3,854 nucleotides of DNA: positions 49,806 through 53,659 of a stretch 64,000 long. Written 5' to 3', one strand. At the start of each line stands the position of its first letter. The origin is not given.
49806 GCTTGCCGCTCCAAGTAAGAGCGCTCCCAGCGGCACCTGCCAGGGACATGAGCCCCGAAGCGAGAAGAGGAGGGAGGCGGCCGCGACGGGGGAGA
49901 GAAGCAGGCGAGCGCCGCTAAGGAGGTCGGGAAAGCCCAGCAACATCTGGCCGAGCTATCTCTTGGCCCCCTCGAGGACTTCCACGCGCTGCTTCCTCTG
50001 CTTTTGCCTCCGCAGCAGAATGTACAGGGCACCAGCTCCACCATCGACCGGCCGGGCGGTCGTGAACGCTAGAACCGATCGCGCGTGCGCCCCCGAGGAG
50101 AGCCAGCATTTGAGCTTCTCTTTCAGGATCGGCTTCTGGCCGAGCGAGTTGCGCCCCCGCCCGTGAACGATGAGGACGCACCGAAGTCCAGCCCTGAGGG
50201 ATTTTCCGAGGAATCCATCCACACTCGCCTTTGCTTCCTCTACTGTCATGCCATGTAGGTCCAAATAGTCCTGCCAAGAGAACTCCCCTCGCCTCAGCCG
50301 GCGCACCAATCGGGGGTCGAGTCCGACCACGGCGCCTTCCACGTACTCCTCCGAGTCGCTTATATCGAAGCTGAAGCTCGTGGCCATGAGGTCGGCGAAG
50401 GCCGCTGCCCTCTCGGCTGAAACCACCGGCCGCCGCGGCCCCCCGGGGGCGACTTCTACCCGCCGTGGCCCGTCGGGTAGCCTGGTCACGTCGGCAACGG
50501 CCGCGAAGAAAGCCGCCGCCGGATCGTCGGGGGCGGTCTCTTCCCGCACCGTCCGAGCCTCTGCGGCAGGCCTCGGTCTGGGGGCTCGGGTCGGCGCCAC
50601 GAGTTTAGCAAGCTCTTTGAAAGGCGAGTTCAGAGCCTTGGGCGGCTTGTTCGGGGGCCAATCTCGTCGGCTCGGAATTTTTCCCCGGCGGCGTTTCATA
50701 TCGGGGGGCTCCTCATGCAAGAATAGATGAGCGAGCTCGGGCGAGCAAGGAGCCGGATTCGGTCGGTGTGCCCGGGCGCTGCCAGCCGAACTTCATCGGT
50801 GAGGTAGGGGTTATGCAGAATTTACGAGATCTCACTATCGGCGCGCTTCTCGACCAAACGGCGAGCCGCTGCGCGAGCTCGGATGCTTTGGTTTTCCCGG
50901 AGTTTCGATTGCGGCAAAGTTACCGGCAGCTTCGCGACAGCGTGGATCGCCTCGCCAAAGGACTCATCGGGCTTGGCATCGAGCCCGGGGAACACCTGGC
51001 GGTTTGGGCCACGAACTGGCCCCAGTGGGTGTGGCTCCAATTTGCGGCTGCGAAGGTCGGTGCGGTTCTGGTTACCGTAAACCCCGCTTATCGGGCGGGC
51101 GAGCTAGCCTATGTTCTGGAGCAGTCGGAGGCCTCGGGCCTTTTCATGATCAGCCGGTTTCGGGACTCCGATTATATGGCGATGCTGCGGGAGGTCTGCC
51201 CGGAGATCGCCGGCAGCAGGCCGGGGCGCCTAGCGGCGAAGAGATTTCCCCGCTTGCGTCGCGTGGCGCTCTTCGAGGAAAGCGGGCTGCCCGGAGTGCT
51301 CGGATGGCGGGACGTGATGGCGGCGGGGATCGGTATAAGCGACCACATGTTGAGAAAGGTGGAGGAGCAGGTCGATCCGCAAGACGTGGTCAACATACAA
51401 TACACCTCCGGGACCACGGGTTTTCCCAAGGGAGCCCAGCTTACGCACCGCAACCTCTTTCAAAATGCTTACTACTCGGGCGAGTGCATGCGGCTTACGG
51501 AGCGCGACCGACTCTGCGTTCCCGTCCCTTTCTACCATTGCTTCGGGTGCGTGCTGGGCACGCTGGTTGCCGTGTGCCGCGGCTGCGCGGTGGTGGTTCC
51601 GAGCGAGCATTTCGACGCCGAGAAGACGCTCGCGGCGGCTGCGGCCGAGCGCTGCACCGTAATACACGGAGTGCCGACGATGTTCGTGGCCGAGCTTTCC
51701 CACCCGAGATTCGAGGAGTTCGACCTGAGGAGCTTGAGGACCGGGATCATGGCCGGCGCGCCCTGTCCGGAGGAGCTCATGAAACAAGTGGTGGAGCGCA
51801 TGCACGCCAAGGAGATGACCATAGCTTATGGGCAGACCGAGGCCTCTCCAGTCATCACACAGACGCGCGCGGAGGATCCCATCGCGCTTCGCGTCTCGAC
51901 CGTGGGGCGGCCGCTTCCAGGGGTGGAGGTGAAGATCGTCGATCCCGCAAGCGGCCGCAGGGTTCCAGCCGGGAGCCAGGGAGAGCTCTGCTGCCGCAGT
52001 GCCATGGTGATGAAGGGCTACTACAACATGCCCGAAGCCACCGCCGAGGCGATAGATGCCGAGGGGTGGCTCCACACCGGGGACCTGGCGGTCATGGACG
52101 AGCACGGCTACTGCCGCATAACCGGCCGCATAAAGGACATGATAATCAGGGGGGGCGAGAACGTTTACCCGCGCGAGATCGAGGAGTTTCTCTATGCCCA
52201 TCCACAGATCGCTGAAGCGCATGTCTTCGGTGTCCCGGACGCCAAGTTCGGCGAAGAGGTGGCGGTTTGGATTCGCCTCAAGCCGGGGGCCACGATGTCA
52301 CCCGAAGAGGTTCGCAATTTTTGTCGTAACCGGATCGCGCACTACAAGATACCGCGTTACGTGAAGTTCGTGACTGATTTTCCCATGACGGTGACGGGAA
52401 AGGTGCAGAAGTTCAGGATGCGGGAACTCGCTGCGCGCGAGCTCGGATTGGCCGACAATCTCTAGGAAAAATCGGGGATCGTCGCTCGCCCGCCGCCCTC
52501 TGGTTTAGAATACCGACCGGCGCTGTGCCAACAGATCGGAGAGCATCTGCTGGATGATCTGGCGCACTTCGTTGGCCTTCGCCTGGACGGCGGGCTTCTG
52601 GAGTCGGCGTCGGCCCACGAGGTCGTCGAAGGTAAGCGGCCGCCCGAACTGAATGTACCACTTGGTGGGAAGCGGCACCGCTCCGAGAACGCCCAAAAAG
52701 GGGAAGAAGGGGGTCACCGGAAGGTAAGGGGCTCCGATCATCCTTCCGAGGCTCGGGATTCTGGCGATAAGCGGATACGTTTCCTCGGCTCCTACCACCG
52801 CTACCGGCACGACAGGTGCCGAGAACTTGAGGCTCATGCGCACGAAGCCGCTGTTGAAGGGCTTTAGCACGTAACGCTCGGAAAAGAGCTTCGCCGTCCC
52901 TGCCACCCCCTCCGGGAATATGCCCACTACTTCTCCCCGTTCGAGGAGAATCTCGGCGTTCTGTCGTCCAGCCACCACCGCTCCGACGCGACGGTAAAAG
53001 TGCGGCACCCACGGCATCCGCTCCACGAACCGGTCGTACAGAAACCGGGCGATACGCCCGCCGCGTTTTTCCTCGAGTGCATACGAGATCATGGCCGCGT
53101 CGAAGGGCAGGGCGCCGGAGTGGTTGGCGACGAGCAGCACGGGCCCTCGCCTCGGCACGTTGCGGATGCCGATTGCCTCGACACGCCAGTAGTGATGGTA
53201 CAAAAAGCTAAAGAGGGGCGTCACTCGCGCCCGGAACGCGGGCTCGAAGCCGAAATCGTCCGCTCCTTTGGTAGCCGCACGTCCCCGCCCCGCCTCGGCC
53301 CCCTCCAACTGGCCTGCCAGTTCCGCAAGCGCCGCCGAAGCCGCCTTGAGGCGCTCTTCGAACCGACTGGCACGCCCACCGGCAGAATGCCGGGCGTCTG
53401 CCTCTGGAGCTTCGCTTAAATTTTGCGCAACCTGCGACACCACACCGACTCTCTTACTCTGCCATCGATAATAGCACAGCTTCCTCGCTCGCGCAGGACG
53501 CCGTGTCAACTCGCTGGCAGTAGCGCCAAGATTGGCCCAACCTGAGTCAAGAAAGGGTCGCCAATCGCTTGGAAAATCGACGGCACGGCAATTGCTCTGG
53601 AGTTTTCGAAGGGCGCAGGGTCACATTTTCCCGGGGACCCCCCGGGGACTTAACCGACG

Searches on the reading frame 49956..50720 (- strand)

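Call 9: search_protein_families(library=pfam, proteins=[window:49956-50720:-], max_evalue=0.001)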
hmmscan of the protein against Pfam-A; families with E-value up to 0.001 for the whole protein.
window:49956-50720:- (254 aa): 1 family
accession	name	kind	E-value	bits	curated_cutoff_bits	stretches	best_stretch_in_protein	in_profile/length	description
PF01713.27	Smr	-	2.6e-23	82.4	25.7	1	153-237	1-77/77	Smr domain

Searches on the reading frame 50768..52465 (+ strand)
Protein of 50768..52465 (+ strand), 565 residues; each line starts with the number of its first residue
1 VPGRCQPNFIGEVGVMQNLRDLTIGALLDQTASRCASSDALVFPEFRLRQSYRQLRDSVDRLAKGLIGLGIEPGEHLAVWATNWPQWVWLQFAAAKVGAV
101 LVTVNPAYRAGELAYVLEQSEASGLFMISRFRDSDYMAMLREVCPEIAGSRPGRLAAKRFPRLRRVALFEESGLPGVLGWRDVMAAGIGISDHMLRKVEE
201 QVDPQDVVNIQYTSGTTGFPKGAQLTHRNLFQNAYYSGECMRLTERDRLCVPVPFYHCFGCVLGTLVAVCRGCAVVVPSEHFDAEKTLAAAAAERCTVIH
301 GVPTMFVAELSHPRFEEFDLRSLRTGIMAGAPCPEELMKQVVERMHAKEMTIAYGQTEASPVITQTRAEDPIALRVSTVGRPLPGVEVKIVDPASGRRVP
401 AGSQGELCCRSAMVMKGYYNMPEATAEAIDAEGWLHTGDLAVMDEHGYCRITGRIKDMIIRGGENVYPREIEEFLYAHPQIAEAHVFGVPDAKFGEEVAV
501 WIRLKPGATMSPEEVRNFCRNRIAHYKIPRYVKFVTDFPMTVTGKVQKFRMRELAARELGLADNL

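Call 9: search_protein_families(library=pfam, proteins=[window:50768-52465:+], max_evalue=0.001)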
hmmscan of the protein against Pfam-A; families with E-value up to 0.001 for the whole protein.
window:50768-52465:+ (565 aa): 2 families
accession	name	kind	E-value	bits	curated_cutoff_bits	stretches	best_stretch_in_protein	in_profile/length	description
PF00501.34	AMP-binding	-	1.7e-96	323.8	29.9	1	29-419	2-384/384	AMP-binding enzyme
PF13193.12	AMP-binding_C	-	4.2e-19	69.7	24.5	1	470-545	1-76/76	AMP-binding enzyme C-terminal domain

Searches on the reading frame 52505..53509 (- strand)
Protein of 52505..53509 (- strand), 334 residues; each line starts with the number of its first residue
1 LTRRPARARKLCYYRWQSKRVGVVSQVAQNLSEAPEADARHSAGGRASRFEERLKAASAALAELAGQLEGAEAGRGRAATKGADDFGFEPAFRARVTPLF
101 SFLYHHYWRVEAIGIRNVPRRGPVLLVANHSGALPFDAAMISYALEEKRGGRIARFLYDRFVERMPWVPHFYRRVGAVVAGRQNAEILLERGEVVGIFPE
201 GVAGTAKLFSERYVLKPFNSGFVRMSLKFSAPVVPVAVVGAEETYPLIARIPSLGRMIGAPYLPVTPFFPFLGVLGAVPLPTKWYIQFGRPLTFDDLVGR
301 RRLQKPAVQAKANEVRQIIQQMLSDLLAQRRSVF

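Call 9: search_protein_families(library=pfam, proteins=[window:52505-53509:-], max_evalue=0.001)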
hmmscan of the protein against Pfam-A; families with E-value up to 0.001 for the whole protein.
window:52505-53509:- (334 aa): 1 family
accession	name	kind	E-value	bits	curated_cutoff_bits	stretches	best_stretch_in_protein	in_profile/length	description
PF01553.26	Acyltransferase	-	7.4e-19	68.3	23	1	109-238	1-131/132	Acyltransferase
